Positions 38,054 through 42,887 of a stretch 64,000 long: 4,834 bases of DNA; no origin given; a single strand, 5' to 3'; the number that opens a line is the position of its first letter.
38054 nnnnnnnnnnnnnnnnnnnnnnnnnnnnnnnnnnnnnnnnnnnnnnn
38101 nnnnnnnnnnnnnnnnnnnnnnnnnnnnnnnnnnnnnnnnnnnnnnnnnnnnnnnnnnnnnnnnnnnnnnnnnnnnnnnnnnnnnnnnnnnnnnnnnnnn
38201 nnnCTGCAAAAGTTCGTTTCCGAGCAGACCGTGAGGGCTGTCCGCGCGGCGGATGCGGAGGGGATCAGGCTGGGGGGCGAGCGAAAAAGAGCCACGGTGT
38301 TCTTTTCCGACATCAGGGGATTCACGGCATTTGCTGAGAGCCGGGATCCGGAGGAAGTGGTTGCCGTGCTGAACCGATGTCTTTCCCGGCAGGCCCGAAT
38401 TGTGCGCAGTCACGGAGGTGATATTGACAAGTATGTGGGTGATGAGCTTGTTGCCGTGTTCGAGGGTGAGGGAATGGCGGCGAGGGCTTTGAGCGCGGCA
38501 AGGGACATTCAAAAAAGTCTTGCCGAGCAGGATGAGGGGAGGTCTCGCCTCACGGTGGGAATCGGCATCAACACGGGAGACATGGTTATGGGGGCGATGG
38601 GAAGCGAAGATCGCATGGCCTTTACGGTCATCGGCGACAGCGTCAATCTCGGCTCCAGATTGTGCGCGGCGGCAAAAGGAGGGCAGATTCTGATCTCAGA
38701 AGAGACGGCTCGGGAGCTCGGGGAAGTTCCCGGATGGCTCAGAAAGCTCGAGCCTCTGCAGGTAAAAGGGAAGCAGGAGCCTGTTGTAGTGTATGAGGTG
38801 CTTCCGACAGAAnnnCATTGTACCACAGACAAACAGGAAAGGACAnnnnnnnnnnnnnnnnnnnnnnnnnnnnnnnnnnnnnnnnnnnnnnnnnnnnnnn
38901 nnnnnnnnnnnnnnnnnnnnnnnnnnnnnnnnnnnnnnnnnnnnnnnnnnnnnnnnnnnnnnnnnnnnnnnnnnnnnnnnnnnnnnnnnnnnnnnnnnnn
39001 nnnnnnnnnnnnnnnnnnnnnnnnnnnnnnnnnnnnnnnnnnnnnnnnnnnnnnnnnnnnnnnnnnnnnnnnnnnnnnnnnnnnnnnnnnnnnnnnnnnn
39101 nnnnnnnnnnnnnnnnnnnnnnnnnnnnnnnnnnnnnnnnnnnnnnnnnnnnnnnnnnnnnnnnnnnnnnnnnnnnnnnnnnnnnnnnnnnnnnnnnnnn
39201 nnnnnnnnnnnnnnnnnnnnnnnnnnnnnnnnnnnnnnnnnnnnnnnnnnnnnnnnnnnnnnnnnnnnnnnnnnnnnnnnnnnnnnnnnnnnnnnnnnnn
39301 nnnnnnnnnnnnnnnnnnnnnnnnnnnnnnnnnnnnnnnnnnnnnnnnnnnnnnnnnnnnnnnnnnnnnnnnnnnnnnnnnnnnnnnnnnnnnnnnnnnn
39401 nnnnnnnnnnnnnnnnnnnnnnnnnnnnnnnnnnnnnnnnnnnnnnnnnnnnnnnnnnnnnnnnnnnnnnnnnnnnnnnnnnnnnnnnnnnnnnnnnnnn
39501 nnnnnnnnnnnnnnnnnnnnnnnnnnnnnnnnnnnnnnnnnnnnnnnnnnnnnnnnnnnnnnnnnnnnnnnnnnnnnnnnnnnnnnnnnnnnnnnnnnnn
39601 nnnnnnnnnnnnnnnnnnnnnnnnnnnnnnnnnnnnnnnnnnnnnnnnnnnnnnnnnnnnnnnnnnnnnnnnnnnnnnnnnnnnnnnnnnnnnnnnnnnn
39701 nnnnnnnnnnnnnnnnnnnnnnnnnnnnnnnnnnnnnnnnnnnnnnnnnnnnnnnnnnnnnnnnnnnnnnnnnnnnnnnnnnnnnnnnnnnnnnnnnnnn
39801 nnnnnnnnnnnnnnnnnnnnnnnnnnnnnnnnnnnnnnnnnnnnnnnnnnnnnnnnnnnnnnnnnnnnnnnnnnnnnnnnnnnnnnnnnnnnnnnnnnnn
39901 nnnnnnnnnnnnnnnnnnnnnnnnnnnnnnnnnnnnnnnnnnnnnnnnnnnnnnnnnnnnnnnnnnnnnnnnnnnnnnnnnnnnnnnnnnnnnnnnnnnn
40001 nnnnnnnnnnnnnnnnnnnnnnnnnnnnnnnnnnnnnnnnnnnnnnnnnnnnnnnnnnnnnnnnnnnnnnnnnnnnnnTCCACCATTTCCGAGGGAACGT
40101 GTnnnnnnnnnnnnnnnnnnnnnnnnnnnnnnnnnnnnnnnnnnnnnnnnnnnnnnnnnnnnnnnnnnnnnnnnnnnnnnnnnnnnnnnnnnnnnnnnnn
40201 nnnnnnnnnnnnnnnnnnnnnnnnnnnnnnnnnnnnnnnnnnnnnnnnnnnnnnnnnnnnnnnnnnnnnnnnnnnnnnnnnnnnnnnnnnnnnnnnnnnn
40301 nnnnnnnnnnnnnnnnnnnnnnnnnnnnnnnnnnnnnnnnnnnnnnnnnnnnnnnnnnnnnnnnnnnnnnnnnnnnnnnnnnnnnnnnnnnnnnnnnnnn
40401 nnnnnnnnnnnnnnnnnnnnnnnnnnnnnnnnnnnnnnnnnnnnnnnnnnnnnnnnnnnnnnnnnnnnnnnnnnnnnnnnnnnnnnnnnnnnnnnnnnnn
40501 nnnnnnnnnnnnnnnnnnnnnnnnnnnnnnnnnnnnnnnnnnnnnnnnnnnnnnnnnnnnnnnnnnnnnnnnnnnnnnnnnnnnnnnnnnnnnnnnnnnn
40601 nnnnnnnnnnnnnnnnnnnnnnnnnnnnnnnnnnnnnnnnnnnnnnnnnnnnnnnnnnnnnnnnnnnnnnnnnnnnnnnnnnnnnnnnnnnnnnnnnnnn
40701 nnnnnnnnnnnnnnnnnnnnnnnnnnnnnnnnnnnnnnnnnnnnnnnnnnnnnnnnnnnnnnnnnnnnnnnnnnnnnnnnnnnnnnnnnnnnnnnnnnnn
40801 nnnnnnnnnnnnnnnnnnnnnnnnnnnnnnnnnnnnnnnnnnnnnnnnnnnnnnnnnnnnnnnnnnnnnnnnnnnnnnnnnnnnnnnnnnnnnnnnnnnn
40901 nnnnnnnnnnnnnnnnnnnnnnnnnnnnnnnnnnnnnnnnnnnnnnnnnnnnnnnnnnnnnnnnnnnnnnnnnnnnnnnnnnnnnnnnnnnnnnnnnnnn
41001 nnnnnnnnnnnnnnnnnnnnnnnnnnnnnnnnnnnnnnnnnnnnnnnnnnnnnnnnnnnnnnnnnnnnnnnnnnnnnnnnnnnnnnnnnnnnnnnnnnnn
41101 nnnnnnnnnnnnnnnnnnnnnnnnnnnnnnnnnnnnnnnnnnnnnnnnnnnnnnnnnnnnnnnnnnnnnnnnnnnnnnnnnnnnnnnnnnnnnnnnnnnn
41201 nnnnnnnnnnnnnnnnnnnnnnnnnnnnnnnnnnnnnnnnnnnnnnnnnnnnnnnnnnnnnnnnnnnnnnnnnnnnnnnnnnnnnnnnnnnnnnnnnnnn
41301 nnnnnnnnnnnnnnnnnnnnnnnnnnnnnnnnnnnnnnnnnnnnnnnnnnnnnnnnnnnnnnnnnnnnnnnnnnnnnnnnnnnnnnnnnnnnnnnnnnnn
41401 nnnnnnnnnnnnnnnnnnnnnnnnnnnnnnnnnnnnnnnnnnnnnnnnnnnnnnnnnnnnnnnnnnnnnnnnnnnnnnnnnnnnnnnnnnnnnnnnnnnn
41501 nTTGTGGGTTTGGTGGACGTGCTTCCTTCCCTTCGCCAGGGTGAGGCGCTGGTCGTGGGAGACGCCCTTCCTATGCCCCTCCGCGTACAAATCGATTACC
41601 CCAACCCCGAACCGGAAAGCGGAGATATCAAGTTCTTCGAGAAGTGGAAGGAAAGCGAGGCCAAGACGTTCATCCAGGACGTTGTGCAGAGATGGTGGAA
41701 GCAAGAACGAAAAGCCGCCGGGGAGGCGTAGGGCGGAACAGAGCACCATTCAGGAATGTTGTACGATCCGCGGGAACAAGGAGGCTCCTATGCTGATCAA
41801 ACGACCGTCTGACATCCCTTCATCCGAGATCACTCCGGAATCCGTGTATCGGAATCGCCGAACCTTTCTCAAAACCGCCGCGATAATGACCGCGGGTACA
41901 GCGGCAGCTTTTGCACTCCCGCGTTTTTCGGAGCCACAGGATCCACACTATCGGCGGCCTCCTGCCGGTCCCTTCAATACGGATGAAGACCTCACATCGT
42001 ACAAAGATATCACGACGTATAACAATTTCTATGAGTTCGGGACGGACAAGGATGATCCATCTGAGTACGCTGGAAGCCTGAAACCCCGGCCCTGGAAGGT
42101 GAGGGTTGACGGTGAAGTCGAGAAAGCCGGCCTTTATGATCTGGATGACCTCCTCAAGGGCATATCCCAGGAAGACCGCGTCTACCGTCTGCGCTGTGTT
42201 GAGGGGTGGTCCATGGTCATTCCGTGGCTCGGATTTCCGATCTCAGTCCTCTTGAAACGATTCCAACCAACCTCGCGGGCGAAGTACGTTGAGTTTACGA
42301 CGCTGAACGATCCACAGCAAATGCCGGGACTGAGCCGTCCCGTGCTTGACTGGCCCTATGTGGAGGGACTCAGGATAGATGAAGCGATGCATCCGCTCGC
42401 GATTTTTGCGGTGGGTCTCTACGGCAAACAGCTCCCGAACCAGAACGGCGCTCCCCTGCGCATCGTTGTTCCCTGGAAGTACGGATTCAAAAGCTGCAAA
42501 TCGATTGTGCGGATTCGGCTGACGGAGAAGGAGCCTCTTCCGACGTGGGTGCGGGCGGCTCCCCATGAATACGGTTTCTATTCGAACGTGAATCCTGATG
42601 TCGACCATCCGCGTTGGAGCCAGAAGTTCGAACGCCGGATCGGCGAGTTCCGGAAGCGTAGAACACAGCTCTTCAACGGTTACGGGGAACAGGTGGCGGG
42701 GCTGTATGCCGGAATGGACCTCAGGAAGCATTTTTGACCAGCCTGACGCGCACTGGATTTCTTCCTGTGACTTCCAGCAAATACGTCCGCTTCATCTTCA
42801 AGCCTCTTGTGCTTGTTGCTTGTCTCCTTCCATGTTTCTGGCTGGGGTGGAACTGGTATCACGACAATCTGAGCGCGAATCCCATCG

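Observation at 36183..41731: Compact same-strand cluster: small STAS-like(?) protein, tri-heme sensor nucleotide cyclase, GAF-PP2C phosphatase, orphan HerA-like ATPase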

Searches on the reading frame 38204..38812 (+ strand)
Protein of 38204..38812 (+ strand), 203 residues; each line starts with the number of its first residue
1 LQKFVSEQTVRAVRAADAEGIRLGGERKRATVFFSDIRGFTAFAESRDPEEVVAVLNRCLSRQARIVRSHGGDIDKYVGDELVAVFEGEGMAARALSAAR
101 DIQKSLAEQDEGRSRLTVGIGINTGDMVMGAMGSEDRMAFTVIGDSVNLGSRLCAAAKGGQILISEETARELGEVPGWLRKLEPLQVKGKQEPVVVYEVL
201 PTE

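Call 66: search_solved_structures(query=window:38204-38812:+, max_evalue=1e-8, show_alignments=3)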
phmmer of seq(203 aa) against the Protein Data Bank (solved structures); distinct sequences matched with E-value up to 1e-8: 34.
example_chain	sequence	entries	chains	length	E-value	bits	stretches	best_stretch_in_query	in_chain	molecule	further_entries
6fht_A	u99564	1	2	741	9.1e-34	120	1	4-199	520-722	Bacteriophytochrome,Adenylate cyclase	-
2w01_A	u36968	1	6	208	1.3e-31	112.9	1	22-199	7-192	ADENYLATE CYCLASE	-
3r5g_A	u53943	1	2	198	2.5e-29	105.5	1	22-201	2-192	CyaB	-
5x4t_A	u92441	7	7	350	1.2e-20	77.2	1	28-199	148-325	Photoactivated adenylyl cyclase | Family 3 adenylate cyclase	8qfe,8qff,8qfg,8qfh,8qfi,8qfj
9f1z_A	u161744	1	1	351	1.2e-20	77.1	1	28-199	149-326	Family 3 adenylate cyclase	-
5x4u_A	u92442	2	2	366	1.3e-20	77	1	28-199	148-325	Photoactivated adenylyl cyclase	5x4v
4yus_A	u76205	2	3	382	1.5e-20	76.9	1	28-199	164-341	Family 3 adenylate cyclase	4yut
9f1w_A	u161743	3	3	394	1.6e-20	76.8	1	28-199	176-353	Family 3 adenylate cyclase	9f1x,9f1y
5mbh_A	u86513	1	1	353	6.7e-20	74.8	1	29-199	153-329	Beta subunit of photoactivated adenylyl cyclase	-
5mbg_A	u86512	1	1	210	1.3e-19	73.8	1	31-199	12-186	Beta subunit of photoactivated adenylyl cyclase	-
5mbk_A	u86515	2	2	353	5e-19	71.9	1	30-199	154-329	Beta subunit of photoactivated adenylyl cyclase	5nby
5m27_A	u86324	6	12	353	5.1e-19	71.9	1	30-199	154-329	Beta subunit of photoactivated adenylyl cyclase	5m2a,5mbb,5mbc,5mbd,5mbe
5mbj_A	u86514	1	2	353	5.1e-19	71.9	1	30-199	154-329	Beta subunit of photoactivated adenylyl cyclase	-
1wc0_A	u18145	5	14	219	2e-18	69.9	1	22-200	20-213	ADENYLATE CYCLASE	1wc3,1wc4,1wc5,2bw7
1wc1_A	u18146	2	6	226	3e-18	69.4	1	24-200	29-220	ADENYLATE CYCLASE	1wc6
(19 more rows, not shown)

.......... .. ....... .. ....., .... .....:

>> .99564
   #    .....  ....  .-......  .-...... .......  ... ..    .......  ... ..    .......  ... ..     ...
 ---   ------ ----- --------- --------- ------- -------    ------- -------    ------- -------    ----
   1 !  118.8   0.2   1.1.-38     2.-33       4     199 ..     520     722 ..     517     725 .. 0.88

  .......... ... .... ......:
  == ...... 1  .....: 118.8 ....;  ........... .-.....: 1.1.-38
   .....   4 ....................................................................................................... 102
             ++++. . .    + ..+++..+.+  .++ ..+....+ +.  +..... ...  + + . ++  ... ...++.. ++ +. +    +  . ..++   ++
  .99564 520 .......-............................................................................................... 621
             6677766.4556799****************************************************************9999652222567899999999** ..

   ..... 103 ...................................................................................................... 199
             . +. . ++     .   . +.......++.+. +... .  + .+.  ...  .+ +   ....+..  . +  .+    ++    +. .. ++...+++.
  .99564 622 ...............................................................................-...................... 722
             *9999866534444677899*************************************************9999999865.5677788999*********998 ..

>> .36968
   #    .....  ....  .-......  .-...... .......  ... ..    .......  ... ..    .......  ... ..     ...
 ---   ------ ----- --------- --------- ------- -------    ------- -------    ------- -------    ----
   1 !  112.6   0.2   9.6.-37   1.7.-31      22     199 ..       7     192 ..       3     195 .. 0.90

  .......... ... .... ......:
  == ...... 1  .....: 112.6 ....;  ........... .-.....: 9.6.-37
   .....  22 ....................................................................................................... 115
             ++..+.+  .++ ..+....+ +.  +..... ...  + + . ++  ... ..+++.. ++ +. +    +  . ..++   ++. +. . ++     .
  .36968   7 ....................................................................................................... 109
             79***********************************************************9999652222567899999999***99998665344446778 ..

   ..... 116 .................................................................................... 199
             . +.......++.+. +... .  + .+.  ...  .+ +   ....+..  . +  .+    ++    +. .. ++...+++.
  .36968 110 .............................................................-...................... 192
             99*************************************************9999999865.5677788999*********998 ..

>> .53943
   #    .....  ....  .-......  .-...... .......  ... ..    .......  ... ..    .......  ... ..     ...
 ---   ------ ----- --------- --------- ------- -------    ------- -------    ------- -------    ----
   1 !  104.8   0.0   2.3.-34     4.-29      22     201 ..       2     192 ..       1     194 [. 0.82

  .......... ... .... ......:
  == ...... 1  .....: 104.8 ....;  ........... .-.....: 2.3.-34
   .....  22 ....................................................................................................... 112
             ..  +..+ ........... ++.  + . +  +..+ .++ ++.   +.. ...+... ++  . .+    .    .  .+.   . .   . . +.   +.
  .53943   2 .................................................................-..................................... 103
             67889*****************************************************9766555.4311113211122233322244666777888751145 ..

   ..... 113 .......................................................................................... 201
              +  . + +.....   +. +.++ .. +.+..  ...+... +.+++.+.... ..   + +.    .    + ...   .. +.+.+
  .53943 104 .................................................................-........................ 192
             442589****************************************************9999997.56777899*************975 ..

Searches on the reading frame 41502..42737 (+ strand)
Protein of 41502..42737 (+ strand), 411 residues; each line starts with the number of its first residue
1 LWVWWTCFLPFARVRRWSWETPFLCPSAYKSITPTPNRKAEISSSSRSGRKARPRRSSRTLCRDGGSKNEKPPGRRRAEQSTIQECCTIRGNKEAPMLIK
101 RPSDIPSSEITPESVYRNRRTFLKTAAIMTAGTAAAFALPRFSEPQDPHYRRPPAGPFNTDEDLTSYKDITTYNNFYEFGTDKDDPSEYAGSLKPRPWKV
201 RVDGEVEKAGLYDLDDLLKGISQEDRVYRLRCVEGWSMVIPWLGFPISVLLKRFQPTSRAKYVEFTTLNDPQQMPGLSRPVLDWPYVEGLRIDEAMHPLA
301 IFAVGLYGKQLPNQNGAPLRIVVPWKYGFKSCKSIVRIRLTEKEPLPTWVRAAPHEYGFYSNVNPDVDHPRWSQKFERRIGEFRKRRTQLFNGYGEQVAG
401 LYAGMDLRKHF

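Call 3: search_protein_families(library=pfam, proteins=[window:41502-42737:+], max_evalue=0.01)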
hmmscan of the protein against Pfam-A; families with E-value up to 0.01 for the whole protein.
window:41502-42737:+ (411 aa): 2 families
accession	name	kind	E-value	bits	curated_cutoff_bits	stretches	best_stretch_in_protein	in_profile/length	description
PF00174.25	Oxidored_molyb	-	1.4e-31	109.7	24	1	194-346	8-166/169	Oxidoreductase molybdopterin binding domain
PF10518.14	TAT_signal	-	0.0062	16.9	22.7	0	118-136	3-21/21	TAT (twin-arginine translocation) pathway signal sequence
